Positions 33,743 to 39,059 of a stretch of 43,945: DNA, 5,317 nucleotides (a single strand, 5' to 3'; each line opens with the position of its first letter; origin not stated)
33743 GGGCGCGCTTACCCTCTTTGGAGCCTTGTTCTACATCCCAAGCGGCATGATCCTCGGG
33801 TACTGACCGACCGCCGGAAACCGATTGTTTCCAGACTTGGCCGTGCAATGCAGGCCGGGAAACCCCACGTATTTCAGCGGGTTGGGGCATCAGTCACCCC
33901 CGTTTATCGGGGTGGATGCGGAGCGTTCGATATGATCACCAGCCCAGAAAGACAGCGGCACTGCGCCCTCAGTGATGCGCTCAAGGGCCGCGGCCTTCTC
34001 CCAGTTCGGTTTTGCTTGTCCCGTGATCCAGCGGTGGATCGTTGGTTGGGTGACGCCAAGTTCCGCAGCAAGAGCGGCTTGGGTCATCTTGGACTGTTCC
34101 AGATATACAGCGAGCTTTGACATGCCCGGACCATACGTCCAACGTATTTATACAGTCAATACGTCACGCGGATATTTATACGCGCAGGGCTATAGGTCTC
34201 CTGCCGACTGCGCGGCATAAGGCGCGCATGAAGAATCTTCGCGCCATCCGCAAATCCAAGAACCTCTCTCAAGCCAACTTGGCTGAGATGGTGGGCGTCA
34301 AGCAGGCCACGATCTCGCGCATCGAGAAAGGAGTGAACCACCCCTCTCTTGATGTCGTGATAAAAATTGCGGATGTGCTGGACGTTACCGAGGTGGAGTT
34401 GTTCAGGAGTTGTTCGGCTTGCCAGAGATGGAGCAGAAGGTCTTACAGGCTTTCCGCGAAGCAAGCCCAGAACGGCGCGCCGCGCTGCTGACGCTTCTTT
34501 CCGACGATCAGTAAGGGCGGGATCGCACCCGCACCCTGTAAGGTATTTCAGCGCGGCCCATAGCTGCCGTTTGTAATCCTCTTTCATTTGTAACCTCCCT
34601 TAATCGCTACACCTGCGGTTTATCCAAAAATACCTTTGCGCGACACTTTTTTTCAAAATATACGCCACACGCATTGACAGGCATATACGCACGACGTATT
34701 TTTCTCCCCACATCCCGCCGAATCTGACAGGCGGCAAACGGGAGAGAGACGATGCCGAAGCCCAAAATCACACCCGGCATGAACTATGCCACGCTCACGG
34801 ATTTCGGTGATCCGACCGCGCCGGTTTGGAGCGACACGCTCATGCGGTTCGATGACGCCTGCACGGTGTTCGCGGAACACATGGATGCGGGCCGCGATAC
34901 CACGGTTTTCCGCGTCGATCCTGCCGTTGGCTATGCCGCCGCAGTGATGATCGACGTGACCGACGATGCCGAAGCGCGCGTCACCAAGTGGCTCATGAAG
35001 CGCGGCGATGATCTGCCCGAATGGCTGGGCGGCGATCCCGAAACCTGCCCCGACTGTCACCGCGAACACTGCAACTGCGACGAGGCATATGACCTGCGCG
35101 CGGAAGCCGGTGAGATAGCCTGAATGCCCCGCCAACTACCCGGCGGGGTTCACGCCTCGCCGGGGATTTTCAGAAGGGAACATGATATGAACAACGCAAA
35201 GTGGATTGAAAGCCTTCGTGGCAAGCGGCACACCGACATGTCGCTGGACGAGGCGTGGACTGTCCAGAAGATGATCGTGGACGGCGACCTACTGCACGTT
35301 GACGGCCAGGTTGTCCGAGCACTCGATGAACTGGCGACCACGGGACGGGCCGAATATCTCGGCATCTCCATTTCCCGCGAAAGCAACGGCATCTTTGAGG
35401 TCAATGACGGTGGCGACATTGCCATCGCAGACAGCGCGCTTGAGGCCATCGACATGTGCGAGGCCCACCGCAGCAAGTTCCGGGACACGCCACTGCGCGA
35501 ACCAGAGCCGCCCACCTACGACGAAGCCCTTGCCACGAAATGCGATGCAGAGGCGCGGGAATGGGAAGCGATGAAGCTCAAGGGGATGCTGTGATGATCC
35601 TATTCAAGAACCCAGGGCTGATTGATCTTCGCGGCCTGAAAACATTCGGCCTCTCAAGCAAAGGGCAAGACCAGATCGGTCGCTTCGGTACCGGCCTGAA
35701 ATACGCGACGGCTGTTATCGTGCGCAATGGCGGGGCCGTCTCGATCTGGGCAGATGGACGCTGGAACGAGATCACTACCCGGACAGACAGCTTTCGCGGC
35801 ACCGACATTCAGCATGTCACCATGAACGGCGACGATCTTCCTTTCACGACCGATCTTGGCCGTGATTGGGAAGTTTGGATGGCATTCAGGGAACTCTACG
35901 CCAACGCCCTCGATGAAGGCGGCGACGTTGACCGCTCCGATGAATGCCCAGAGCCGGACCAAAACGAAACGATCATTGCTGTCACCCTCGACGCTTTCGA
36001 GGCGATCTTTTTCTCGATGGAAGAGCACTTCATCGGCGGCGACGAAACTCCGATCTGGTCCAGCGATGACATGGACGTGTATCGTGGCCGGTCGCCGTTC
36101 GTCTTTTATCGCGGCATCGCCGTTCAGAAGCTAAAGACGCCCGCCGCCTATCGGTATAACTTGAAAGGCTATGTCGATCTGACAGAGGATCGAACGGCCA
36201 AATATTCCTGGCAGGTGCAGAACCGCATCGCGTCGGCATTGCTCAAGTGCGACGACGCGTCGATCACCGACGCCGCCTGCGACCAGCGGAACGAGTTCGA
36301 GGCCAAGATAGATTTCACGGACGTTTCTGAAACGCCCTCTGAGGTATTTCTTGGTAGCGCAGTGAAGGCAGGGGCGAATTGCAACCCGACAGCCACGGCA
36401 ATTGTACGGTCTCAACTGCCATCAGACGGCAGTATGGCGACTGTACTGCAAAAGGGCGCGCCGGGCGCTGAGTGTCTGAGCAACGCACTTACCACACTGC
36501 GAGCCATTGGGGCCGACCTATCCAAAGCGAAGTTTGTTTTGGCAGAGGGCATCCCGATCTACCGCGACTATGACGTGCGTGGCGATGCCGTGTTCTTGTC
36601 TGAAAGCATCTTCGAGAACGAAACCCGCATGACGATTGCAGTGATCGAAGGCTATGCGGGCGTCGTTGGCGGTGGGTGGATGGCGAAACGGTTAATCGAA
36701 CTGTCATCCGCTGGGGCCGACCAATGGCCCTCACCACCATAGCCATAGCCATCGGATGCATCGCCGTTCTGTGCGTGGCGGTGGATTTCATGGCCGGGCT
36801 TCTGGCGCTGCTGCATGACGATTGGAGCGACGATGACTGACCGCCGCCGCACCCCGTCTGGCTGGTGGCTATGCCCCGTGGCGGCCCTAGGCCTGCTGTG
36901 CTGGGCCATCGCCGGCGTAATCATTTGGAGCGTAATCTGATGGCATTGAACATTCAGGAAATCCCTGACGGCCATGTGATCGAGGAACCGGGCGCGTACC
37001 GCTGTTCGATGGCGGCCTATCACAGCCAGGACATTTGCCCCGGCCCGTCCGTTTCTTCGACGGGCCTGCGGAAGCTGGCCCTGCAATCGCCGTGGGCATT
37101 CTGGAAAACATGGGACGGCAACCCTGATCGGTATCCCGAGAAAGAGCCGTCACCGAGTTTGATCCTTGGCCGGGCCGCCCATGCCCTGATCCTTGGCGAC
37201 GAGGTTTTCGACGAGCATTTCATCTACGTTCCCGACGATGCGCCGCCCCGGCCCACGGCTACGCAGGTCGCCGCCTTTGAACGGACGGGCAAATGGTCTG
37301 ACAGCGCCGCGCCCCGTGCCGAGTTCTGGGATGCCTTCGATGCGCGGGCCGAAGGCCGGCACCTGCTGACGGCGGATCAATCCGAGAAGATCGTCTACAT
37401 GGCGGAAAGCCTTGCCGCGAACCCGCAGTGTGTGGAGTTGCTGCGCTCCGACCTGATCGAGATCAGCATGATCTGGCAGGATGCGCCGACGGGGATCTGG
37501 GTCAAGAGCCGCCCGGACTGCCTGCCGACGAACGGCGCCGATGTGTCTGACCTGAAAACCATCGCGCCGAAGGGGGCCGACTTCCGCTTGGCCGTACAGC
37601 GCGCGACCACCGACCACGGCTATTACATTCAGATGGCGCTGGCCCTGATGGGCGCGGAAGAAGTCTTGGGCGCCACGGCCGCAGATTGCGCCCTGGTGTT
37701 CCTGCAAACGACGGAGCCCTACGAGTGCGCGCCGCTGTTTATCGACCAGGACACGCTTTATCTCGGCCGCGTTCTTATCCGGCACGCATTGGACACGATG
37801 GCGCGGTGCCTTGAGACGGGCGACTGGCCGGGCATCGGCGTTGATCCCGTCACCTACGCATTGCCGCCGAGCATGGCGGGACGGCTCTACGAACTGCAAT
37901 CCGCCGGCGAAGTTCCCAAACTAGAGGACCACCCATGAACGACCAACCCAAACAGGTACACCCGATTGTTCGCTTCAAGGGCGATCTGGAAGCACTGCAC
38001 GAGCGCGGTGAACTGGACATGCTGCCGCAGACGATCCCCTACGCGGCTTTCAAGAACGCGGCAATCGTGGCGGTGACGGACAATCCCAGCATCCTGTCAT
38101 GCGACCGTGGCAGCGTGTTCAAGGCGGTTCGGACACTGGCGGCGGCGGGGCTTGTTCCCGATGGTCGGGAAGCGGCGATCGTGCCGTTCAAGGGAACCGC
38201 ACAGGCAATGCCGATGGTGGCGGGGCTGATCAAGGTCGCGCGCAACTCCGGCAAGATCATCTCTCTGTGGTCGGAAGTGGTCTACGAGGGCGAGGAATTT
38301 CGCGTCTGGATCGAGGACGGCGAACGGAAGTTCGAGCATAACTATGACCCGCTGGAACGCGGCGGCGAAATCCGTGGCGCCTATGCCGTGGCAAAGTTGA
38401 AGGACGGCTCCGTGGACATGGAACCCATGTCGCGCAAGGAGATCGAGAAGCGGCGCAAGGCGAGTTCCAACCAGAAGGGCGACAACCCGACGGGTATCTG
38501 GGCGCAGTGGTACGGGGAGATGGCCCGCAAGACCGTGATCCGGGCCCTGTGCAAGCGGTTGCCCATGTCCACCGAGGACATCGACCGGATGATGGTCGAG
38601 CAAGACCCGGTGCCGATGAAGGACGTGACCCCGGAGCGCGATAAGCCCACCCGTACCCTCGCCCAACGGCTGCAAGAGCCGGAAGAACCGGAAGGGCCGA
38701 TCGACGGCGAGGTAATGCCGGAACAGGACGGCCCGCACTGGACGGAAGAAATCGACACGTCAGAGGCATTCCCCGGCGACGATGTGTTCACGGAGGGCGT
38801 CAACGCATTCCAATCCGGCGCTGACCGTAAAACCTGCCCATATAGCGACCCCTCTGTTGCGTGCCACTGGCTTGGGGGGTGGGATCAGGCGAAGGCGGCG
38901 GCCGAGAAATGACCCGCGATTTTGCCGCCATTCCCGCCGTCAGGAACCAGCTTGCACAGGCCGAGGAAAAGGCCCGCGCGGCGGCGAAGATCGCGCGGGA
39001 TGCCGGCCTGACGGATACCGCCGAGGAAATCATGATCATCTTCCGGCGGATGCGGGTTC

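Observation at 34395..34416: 11-bp tandem duplication frameshifts the CI-position repressor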

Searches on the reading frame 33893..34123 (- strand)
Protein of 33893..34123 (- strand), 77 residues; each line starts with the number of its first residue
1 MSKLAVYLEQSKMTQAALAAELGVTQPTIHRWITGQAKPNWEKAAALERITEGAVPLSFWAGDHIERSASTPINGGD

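Call 30: search_protein_families(library=pfam, proteins=[window:33893-34123:-], max_evalue=0.01)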
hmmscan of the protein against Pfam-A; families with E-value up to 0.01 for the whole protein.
window:33893-34123:- (77 aa): 10 families
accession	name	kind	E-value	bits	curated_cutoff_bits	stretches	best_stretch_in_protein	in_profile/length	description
PF01381.28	HTH_3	-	2.8e-09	37.3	23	1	7-50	4-47/55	Helix-turn-helix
PF15943.11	YdaS_toxin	-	4.4e-08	33.3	30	1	15-55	11-51/65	Bacterial toxin YdaS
PF13560.12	HTH_31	-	1.9e-07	31.7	27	1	9-50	11-53/64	Helix-turn-helix domain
PF13384.12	HTH_23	-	5.8e-05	23.2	24.6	1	5-33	10-38/50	Homeodomain-like domain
PF13443.12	HTH_26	-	8.3e-05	23.2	22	1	3-39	1-38/63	Cro/C1-type HTH DNA-binding domain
PF14549.12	P22_Cro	-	0.00022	21.4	30.2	1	15-55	12-49/60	DNA-binding transcriptional regulator Cro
PF06056.18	Terminase_5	-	0.0058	17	20.3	1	13-52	14-50/58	Putative ATPase subunit of terminase (gpP-like)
PF25213.1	HVO_A0261_N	-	0.0058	16.9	35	1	8-41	20-53/86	HVO_A0261 N-terminal domain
PF12844.13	HTH_19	-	0.0071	16.7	30.2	1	4-44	4-44/64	Helix-turn-helix domain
PF13542.12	HTH_Tnp_ISL3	-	0.0087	15.9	27.4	0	12-33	26-47/51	Helix-turn-helix domain of transposase family ISL3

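Call 31: search_protein_families(library=phrogs, proteins=[window:33893-34123:-], max_evalue=0.001)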
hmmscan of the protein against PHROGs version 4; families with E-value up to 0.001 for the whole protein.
window:33893-34123:- (77 aa): 21 families
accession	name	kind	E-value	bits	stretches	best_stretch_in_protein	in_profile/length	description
phrog_35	-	transcription regulation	5.8e-10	40.5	1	10-56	84-129/181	transcriptional repressor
phrog_4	-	transcription regulation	4.8e-08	33.4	1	8-51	144-184/400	transcriptional repressor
phrog_3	-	transcription regulation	1.3e-07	32.8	1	1-54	90-139/430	transcriptional repressor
phrog_2439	-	transcription regulation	1.9e-07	31.3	1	3-66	11-72/367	transcriptional regulator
phrog_8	-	transcription regulation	3.6e-07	31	1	9-48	86-125/346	transcriptional regulator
phrog_2328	-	transcription regulation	6e-07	30.3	1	4-51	20-67/128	transcriptional repressor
phrog_6831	-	transcription regulation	6.1e-07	30.3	1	8-54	14-61/68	transcriptional regulator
phrog_4583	-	transcription regulation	4.5e-06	27.6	1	4-43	15-54/81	transcriptional repressor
phrog_4779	-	transcription regulation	1.2e-05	26.7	1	3-42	6-45/98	transcriptional regulator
phrog_2339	-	DNA, RNA and nucleotide metabolism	1.9e-05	25.6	1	1-30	27-56/98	HTH DNA binding protein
phrog_638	-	transcription regulation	2.2e-05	25.4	1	14-48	19-53/145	transcriptional regulator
phrog_4151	-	DNA, RNA and nucleotide metabolism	3.6e-05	24.6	1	7-52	17-57/154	DNA binding protein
phrog_2104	-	unknown function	0.00013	23.1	1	9-45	49-85/103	-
phrog_1124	-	transcription regulation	0.00024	21.7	1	4-47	13-55/177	transcriptional regulator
phrog_1373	-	transcription regulation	0.00036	21.5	1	8-39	72-103/166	transcriptional regulator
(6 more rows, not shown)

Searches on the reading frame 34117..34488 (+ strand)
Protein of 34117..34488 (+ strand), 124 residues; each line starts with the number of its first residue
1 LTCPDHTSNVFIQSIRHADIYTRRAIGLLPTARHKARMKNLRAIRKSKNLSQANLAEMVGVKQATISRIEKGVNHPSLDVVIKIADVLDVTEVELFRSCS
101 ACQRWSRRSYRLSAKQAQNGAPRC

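Call 64: list_cluster_members(proteins=[window:34117-34488:+, window:34159-34587:-, window:34367-34573:+, window:31864-32148:-, window:31864-32118:-, window:31864-32094:-, window:31864-32085:-, window:31877-32653:-, window:31877-32623:-, window:31877-32584:-])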
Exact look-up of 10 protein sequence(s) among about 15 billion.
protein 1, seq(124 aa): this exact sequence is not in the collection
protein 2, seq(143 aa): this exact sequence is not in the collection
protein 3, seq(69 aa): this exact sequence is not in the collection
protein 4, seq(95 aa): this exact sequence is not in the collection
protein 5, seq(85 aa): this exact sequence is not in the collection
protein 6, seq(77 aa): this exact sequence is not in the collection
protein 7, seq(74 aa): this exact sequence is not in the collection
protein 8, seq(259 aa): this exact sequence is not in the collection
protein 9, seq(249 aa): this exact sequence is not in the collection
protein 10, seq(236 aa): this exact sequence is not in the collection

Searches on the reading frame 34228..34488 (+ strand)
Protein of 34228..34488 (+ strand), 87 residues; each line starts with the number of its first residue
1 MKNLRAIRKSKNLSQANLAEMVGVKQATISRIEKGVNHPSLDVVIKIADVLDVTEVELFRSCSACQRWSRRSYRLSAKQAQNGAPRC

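Call 21: find_encoding_contigs(protein=window:34228-34488:+, flank=10000, max_places=10)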
Protein window:34228-34488:+ (87 aa): no gene with exactly this product is on record in the collection.

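Call 32: list_cluster_members(proteins=[window:34228-34488:+, window:34117-34488:+, window:31877-32572:-, window:31877-32671:-, window:32568-33098:-, window:42352-43608:+, window:35576-36739:+, window:29351-30721:-])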
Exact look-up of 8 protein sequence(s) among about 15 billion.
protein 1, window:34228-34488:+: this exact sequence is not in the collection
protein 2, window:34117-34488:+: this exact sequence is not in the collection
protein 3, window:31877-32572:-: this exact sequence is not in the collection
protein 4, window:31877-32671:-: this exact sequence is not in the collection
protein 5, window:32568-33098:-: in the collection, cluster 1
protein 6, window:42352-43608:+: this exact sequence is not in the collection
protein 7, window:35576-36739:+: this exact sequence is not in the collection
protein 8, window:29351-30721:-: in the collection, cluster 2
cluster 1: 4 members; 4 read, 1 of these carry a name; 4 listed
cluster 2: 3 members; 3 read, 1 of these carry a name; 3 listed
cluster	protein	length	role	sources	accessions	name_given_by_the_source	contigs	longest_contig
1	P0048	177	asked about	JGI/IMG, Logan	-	-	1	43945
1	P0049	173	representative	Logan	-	-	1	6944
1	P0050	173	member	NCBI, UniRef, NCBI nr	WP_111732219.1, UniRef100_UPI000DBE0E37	hypothetical protein [Roseovarius amoyensis] | hypothetical protein n=1 Tax=Roseovarius amoyensis TaxID=2211448 RepID=UPI000DBE0E37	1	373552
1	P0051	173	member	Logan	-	-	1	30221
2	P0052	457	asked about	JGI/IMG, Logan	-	-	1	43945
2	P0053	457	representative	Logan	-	-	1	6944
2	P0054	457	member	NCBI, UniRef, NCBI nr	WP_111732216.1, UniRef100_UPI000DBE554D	DnaB-like helicase C-terminal domain-containing protein [Roseovarius amoyensis] | DnaB-like helicase C-terminal domain-containing protein n=1 Tax=Roseovarius amoyensis ...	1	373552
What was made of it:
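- None of 18 start variants of ORFs spanning either site is in the 15-billion-protein collection, although other proteins of this contig are there (calls 32, 64).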

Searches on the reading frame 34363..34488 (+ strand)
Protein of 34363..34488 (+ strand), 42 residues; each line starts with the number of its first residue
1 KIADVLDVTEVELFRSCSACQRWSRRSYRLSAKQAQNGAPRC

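Call 65: find_homologous_proteins(query=window:34363-34488:+, max_evalue=10)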
Query seq(42 aa): no candidate shares three 5-residue words with the query. No homologue found.
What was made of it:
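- No protein shares the frameshifted tail (call 65).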

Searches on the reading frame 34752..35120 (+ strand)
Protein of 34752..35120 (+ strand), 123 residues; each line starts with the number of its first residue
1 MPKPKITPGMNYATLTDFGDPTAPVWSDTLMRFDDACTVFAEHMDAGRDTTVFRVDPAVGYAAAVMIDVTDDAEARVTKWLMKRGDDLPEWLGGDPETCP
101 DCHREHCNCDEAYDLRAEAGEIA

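Call 22: find_encoding_contigs(protein=window:34752-35120:+, flank=10000, max_places=10)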
Protein window:34752-35120:+ (123 aa): 1 contig read that carries it; 1 place shown.
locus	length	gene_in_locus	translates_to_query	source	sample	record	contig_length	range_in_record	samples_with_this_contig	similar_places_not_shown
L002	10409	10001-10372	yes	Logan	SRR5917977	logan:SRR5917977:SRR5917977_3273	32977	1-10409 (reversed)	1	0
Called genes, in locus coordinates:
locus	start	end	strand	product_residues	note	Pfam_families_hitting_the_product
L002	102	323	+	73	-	-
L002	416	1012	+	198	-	-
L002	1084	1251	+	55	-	-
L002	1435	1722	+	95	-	-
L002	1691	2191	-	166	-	PF13413:HTH_25 (weak)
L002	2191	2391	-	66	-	-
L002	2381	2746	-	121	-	-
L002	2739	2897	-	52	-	-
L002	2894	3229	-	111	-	PF12637:TSCPD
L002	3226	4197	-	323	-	-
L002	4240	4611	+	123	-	-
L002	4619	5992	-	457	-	PF00772:DnaB, PF03796:DnaB_C, PF13481:AAA_25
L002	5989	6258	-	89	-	-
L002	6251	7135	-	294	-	PF13730:HTH_36 (weak)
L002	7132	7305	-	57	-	-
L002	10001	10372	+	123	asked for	-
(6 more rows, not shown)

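Call 30: search_protein_families(library=pfam, proteins=[window:34752-35120:+], max_evalue=0.01)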
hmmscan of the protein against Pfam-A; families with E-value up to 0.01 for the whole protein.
window:34752-35120:+ (123 aa): 0 families

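Call 31: search_protein_families(library=phrogs, proteins=[window:34752-35120:+], max_evalue=0.001)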
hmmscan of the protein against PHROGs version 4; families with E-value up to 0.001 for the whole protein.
window:34752-35120:+ (123 aa): 0 families

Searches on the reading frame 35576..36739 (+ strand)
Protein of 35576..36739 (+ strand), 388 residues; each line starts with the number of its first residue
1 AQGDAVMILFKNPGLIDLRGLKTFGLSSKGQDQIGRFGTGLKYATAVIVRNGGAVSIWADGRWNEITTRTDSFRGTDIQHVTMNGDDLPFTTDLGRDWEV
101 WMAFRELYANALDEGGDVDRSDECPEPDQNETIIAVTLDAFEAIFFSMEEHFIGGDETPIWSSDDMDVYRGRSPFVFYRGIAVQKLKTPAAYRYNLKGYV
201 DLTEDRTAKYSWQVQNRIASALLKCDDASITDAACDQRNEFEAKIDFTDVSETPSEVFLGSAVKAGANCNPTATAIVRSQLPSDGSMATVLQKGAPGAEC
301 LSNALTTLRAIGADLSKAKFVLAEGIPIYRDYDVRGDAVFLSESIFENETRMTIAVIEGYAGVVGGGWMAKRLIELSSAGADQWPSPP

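Call 30: search_protein_families(library=pfam, proteins=[window:35576-36739:+], max_evalue=0.01)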
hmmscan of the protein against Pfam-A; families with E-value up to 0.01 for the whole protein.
window:35576-36739:+ (388 aa): 0 families

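Call 31: search_protein_families(library=phrogs, proteins=[window:35576-36739:+], max_evalue=0.001)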
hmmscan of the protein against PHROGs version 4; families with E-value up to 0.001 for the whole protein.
window:35576-36739:+ (388 aa): 2 families
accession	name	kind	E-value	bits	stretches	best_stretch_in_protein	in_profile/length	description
phrog_8203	-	unknown function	1.6e-63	215.9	1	7-264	3-258/394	-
phrog_6077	-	unknown function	7.8e-13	49.3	0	23-63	61-103/366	-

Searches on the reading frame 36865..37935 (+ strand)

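Call 68: search_protein_families(library=pfam, proteins=[window:36865-37935:+], max_evalue=0.001)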
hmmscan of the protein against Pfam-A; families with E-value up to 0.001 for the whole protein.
window:36865-37935:+ (357 aa): 1 family
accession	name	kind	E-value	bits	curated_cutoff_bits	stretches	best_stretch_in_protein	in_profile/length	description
PF12684.13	DUF3799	-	3e-09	37.4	26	1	73-323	9-222/233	PDDEXK-like domain of unknown function (DUF3799)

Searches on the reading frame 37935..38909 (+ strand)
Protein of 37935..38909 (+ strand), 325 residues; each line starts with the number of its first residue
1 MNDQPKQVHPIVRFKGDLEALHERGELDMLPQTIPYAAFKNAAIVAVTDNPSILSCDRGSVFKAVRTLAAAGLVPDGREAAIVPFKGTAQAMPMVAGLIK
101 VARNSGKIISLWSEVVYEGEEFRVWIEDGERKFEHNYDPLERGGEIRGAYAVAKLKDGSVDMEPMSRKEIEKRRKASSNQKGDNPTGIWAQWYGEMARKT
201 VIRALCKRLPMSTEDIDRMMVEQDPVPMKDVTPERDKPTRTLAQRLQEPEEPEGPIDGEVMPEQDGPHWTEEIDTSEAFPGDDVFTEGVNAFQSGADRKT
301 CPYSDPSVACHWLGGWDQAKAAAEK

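Call 24: find_encoding_contigs(protein=window:37935-38909:+, flank=10000, max_places=10)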
Protein window:37935-38909:+ (325 aa): 1 contig read that carries it; 1 place shown.
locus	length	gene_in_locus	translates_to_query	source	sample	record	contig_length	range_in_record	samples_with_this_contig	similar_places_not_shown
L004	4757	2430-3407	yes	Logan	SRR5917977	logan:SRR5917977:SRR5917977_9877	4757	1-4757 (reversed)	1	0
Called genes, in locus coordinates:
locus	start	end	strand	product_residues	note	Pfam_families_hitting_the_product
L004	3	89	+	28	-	?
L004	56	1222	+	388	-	-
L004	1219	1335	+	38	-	-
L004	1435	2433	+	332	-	PF12684:DUF3799 (weak)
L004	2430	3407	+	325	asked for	PF03837:RecT, PF04957:RMF (weak)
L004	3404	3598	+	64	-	-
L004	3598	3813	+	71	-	-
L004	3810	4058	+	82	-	-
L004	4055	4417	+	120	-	PF07102:YbcO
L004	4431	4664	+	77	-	-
